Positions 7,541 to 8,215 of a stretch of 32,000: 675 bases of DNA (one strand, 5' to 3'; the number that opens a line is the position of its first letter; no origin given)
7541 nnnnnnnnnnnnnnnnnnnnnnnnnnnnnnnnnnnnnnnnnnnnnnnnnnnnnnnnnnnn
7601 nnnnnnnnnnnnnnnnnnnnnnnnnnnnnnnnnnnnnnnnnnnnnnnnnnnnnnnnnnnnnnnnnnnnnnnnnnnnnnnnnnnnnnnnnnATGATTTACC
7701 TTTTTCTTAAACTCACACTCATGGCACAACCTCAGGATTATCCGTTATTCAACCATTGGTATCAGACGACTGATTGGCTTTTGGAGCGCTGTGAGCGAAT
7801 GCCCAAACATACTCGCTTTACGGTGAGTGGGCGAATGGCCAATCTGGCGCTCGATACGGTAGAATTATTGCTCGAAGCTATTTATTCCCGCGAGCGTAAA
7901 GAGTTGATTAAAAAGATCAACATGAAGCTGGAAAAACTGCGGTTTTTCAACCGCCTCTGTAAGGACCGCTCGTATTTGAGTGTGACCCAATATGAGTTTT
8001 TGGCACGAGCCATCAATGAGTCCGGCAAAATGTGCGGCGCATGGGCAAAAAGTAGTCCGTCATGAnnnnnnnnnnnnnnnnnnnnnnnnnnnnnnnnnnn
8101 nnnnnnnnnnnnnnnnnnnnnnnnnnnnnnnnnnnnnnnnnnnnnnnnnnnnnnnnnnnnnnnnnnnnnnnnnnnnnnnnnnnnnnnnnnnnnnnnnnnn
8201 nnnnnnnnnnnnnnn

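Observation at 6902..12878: Complete DGR: one template repeat matches two variable repeats with adenine-only substitutions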

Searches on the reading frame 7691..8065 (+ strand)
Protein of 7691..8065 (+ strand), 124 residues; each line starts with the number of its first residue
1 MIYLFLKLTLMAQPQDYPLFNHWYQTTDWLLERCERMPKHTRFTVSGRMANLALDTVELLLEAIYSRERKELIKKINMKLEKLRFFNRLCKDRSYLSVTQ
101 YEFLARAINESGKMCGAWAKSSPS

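Call 3: search_protein_families(library=pfam, proteins=[window:7691-8065:+], max_evalue=0.01)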
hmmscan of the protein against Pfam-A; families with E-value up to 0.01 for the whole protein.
window:7691-8065:+ (124 aa): 1 family
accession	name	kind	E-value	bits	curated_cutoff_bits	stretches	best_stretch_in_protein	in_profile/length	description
PF22296.2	bAvd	-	5.2e-15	56.3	40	1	25-121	9-106/107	bAvd-like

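Call 11: search_protein_families(library=ncbifam, proteins=[window:7691-8065:+], max_evalue=0.01)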
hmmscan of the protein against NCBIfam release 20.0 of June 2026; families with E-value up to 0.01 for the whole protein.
window:7691-8065:+ (124 aa): 1 family
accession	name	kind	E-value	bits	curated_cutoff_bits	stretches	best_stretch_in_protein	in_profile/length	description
NF033474.1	DivGenRetAVD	equivalog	2.1e-28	98.7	80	1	18-120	2-104/104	diversity-generating retroelement protein Avd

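Call 26: search_solved_structures(query=window:7691-8065:+, max_evalue=0.01)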
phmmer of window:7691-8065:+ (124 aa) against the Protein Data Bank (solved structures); distinct sequences matched with E-value up to 0.01: 0.
